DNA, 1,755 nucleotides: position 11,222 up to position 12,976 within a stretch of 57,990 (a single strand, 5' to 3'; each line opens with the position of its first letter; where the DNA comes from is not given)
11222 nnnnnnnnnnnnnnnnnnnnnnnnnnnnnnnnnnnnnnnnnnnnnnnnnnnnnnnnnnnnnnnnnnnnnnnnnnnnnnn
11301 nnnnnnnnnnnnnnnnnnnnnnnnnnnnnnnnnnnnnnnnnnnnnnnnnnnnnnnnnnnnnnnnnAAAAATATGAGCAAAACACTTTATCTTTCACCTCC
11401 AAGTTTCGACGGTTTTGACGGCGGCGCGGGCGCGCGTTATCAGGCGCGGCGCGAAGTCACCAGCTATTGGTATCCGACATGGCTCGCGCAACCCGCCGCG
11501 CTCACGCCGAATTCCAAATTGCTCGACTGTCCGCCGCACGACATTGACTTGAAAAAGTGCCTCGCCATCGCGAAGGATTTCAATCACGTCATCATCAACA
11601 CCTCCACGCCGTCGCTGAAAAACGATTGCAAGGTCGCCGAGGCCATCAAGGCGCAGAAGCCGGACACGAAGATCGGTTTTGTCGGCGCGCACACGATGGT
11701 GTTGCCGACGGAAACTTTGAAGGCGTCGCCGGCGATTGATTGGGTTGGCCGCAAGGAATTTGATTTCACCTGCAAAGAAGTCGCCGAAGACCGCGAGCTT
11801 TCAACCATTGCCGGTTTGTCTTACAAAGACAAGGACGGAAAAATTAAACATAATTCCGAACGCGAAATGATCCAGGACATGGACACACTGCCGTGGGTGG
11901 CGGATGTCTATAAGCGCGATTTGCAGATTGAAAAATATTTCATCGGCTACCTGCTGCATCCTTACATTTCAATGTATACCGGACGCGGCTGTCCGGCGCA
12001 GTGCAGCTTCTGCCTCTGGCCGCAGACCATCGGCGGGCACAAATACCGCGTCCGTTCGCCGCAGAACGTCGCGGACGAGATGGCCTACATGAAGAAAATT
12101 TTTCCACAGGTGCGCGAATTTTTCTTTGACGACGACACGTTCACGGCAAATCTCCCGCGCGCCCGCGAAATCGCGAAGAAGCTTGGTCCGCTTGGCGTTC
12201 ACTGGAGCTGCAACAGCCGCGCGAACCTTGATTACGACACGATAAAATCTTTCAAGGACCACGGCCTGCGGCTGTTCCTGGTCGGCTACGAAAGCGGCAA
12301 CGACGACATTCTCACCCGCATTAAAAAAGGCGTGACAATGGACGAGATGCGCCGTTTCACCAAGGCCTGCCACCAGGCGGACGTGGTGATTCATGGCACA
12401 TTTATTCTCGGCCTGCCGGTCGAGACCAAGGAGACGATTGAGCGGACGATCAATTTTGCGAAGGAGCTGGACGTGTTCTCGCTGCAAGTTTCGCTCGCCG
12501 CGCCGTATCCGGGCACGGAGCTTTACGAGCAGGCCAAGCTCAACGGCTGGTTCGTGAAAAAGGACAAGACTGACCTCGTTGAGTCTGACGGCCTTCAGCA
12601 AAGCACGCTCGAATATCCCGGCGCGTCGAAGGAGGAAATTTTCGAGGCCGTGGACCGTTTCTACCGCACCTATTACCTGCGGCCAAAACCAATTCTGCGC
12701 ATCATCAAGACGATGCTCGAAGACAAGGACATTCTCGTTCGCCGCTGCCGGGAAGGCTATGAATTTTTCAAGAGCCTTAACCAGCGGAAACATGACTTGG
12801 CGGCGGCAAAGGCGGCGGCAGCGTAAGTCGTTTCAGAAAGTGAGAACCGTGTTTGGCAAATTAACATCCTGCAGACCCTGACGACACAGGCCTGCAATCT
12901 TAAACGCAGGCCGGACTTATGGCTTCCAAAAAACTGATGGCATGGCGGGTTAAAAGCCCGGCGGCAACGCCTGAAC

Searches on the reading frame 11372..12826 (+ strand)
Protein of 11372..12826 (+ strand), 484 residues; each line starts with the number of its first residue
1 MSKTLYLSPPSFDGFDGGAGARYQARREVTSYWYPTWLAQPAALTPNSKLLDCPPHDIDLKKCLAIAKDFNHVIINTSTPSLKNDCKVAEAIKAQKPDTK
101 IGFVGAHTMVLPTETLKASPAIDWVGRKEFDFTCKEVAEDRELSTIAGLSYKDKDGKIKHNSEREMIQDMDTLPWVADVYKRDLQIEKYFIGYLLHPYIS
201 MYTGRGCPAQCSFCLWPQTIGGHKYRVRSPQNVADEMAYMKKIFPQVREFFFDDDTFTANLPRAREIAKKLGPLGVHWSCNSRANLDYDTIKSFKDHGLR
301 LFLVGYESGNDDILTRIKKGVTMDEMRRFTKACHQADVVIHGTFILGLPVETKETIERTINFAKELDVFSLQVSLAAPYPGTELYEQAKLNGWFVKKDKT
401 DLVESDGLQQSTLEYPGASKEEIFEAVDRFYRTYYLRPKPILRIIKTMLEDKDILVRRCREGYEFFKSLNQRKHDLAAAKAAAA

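Call 3: search_protein_families(library=pfam, proteins=[window:11372-12826:+], max_evalue=1)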
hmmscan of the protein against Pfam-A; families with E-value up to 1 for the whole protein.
window:11372-12826:+ (484 aa): 4 families
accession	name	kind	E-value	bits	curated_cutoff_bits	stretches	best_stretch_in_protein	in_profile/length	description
PF04055.27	Radical_SAM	-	5.2e-20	72.7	29.5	1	202-363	2-166/166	Radical SAM superfamily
PF02310.24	B12-binding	-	5.4e-06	26.7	32.1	1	28-136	7-119/121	B12 binding domain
PF04783.17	DUF630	-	0.087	13.4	27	1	451-482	9-40/59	Protein of unknown function (DUF630)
PF10050.14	DUF2284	-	0.21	11.8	25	1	51-94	29-72/161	Predicted metal-binding protein (DUF2284)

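Call 5: search_protein_families(library=ncbifam, proteins=[window:11372-12826:+], max_evalue=1)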
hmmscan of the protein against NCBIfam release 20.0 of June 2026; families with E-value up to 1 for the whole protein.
window:11372-12826:+ (484 aa): 37 families (the best 25 are shown)
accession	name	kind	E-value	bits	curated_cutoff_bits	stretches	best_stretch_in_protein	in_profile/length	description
TIGR03471.1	HpnJ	equivalog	2.9e-224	745.3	577.6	1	3-473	2-471/472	hopanoid biosynthesis associated radical SAM protein HpnJ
NF038361.1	rSAM_Sden_1168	equivalog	1.9e-37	129.1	575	1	80-434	152-515/560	Sden_1168 family B12-binding radical SAM P-methyltransferase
TIGR02026.1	BchE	equivalog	1.1e-32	113.6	481.35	1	50-444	42-436/497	magnesium-protoporphyrin IX monomethyl ester anaerobic oxidative cyclase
NF050148.1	rSAM_ApyD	equivalog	3e-30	105.2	750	1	85-388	90-393/645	RiPP biosynthesis radical SAM protein ApyD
TIGR04479.1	bcpD_PhpK_rSAM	subfamily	1.2e-27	96.5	600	1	133-366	187-409/504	PhpK family radical SAM P-methyltransferase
TIGR04072.2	rSAM_ladder_B12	equivalog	7.9e-26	90.7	360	1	199-395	181-379/443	lipid biosynthesis B12-binding/radical SAM protein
TIGR04014.1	B12_SAM_MJ_0865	equivalog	1.1e-22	80.5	360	1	86-388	55-358/434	methyl-coenzyme M reductase glutamine C-methyltransferase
TIGR03975.1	rSAM_ocin_1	subfamily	1.3e-21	76.7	281.85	1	88-362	147-426/606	RiPP maturation radical SAM C-methyltransferase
NF033070.1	rSAM_AprD4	equivalog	1.6e-21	76.8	500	1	199-396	197-398/456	AprD4 family radical SAM diol-dehydratase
TIGR04367.1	HpnR_B12_rSAM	equivalog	1.3e-20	73.4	650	1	87-387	79-372/490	hopanoid C-3 methylase HpnR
NF033712.0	B12_rSAM_KedN5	subfamily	5.7e-19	67.8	700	1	86-380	79-378/624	KedN5 family methylcobalamin-dependent radical SAM C-methyltransferase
TIGR04013.1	B12_SAM_MJ_1487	hypoth_equivalog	4.8e-17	61.9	251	2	303-387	270-356/382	TIGR04013 family B12-binding domain/radical SAM domain-containing protein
TIGR04385.1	B12_rSAM_cofa1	equivalog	1.5e-14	54.1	450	1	96-366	97-364/438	B12 lower ligand biosynthesis radical SAM protein BzaD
NF045585.1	rSAM_slr0320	equivalog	3.9e-14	52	775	1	197-367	234-410/511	photosystem II high light acclimation radical SAM protein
TIGR04190.1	B12_SAM_Ta0216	equivalog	4.2e-13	48.7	500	1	86-394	97-432/554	TIGR04190 family B12-binding domain/radical SAM domain protein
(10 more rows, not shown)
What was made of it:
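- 11372..12826 (+): hpnJ (B12-binding radical SAM), the native downstream gene. Its AT-rich 5' end is native, not part of the insert. NCBIfam TIGR03471 scores 745 bits, above its cut-off of 578 (call 5).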

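Call 22: find_related_loci(query=window:11372-12823:+, collection=genome_contigs, flank=6000)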
Query window:11372-12823:+ (484 aa) in genome_contigs; peptide patterns used: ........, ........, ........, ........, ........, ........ (x = any residue, [..] = any of these).
599 stretches matched a pattern (row limit reached: there are more); 595 encode a relative of the query (tblastn E <= 1e-3); the best 80 are kept; 80 distinct loci.
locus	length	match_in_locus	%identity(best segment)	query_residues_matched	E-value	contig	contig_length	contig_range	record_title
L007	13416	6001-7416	95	1-472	0e+0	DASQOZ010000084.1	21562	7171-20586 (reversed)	MAG TPA_asm: Candidatus Methylomirabilota bacterium isolate SMAG_U10816 k141_3243163, whole genome shotgun sequence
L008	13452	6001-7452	90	1-484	0e+0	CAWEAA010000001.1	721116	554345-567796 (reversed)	MAG: uncultured Verrucomicrobiae bacterium isolate MFD05580.bin.1.24 genome assembly, contig: contig_14281, whole genome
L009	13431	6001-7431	91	1-477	0e+0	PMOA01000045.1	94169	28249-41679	MAG: Limisphaerales bacterium isolate palsa_1371 73.20110600_P1D.3_contig_1077, whole genome shotgun sequence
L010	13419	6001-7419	91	1-473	0e+0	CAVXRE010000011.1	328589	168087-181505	MAG: uncultured Verrucomicrobiae bacterium isolate MFD01223.bin.1.112 genome assembly, contig: contig_46469, whole genom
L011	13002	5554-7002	89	1-483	0e+0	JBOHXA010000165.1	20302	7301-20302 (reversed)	MAG: Limisphaerales bacterium isolate TC-S_maxbin2.bin.522_sub k127_1137358, whole genome shotgun sequence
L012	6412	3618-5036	91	1-473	0e+0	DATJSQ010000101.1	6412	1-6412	MAG TPA_asm: Verrucomicrobiia bacterium isolate SMAG_U14997 k141_603734, whole genome shotgun sequence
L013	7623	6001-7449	89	1-483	0e+0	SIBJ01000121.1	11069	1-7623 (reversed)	MAG: Pedosphaera sp. isolate Baikal-deep-G230 BACOMB-C28541, whole genome shotgun sequence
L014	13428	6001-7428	88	1-476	0e+0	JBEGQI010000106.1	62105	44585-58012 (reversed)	MAG: Verrucomicrobiota bacterium isolate pamunkeyriver_2019_sw_WHONDRS-S19S_0054_B_bin.126 scaffold_2538683, whole genom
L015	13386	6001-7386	91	12-473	0e+0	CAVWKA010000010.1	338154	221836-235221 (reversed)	MAG: uncultured Verrucomicrobiae bacterium isolate MFD05512.bin.2.55 genome assembly, contig: contig_2286, whole genome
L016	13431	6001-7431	87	1-476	0e+0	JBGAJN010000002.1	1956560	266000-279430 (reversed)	MAG: Limisphaerales bacterium isolate MAG_AAO_H125.48 AAOH125-48_opera_contig_4, whole genome shotgun sequence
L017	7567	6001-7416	88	5-476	0e+0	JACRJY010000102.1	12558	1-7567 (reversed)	MAG: Verrucomicrobia bacterium isolate NC_groundwater_1841_Pr3_B-0.1um_64_12 SR-2_scaffold_141_1920362, whole genome sho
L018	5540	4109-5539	86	3-479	0e+0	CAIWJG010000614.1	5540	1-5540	MAG: uncultured Verrucomicrobia subdivision 3 bacterium isolate Ki1-2-7m_bin-117 genome assembly, contig: bin-117:614/99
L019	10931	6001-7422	85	3-476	0e+0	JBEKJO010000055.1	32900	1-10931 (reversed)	MAG: Verrucomicrobiota bacterium isolate SPRUCE 325 SPRUCE_325_55, whole genome shotgun sequence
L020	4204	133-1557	85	1-476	0e+0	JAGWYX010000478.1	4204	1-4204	MAG: Verrucomicrobia bacterium isolate REEB50 contig-150_28850, whole genome shotgun sequence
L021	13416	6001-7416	84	5-476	0e+0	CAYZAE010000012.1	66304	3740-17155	MAG TPA_asm: uncultured Verrucomicrobiota bacterium isolate SRP272421_co2_389 genome assembly, contig: NODE_610_length_6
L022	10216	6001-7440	82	4-483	0e+0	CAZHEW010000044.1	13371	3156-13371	MAG TPA_asm: uncultured Verrucomicrobiota bacterium isolate SRP192927_co7_213 genome assembly, contig: NODE_9060_length_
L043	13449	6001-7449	88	1-483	0e+0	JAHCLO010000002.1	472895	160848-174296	MAG: Verrucomicrobiia bacterium isolate TGS_VER2 VER2_2, whole genome shotgun sequence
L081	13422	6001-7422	79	3-476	0e+0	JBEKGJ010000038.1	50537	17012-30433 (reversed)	MAG: Verrucomicrobiota bacterium isolate SPRUCE 250 SPRUCE_250_38, whole genome shotgun sequence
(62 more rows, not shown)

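Call 27: search_protein_families(library=pfam, proteins=[L017:5109-5537:+, L017:5524-5949:+, L013:5456-5722:+, L013:5719-5988:+, L081:3109-4089:+, L081:4086-4556:+, L081:4569-5606:+, L081:5609-5956:+, L011:3220-4164:+, L011:4255-5151:+], max_evalue=0.01)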
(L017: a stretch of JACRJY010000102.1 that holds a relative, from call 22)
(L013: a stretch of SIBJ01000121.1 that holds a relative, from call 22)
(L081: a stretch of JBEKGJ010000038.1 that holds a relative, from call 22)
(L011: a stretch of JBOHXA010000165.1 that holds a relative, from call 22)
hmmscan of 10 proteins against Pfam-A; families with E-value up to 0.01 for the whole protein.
L017:5109-5537:+ (142 aa): 3 families
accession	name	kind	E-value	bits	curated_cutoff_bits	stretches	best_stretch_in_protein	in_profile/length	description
PF01909.29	NTP_transf_2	-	1.2e-07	32.5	21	1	48-116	7-78/93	Nucleotidyltransferase domain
PF18765.7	Polbeta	-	9e-06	26.2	26.9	1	51-94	10-52/93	Polymerase beta, Nucleotidyltransferase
PF22600.2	MTPAP-like_central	-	0.0052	17.3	27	1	38-92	26-75/139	Poly(A) RNA polymerase, mitochondrial-like, central palm domain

L017:5524-5949:+ (141 aa): 1 family
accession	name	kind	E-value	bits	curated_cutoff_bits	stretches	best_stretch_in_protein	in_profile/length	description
PF05168.19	HEPN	-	8.2e-08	32.9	22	1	14-106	3-94/117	HEPN domain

L013:5456-5722:+ (88 aa): 0 families

L013:5719-5988:+ (89 aa): 1 family
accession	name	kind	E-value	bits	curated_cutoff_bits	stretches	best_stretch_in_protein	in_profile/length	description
PF24732.2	ParE_like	-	1.3e-12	48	24.4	1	24-84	7-67/67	ParE-like toxin domain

L081:3109-4089:+ (326 aa): 5 families
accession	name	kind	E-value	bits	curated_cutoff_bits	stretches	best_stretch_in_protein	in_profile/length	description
PF13175.12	AAA_15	-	2.6e-16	60.6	32.1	2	7-51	1-47/374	AAA ATPase domain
PF13304.12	AAA_21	-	3.2e-14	54.1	27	1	29-273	1-304/304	AAA domain, putative AbiEii toxin, Type IV TA system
PF02463.25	SMC_N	-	3.2e-07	30.5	40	1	9-49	3-46/220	RecF/RecN/SMC N terminal domain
PF11398.14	DUF2813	-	6.7e-07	29.4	21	1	8-77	3-65/372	Protein of unknown function (DUF2813)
PF13476.12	AAA_23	-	7.4e-05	23.9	27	1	10-79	1-64/201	AAA domain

L081:4086-4556:+ (156 aa): 0 families

L081:4569-5606:+ (345 aa): 1 family
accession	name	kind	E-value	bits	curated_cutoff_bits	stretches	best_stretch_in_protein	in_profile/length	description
PF01497.23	Peripla_BP_2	-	0.001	19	27.5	1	237-312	60-134/235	Periplasmic binding protein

L081:5609-5956:+ (115 aa): 1 family
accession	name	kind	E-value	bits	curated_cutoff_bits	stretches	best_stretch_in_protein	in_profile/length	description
PF22241.2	PSMD12-CSN4_N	-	0.0076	16.3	27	1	37-112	4-80/218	PSMD12/CSN4, N-terminal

L011:3220-4164:+ (314 aa): 1 family
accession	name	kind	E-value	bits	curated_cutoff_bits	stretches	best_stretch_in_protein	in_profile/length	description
PF01075.23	Glyco_transf_9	-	6.8e-25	88.2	22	1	60-260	2-206/247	Glycosyltransferase family 9 (heptosyltransferase)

L011:4255-5151:+ (298 aa): 1 family
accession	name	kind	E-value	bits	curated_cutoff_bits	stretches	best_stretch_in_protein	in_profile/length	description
PF11004.14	Kdo_hydroxy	-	6e-104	347.6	25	1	27-296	5-275/275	3-deoxy-D-manno-oct-2-ulosonic acid (Kdo) hydroxylase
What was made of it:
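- L011 and L016 carry a GT9 glycosyltransferase and/or a Kdo hydroxylase (call 27). The same junction in relatives holds classical TA pairs, HEPN/MNT and ParE-like (call 27).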

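Call 62: search_protein_families(library=pfam, proteins=[L081:4086-4556:+, L022:5573-5992:+], max_evalue=0.01)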
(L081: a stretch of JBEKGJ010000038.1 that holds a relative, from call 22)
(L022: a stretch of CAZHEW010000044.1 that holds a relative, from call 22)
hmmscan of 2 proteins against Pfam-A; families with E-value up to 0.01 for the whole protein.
L081:4086-4556:+ (156 aa): 0 families

L022:5573-5992:+ (139 aa): 0 families
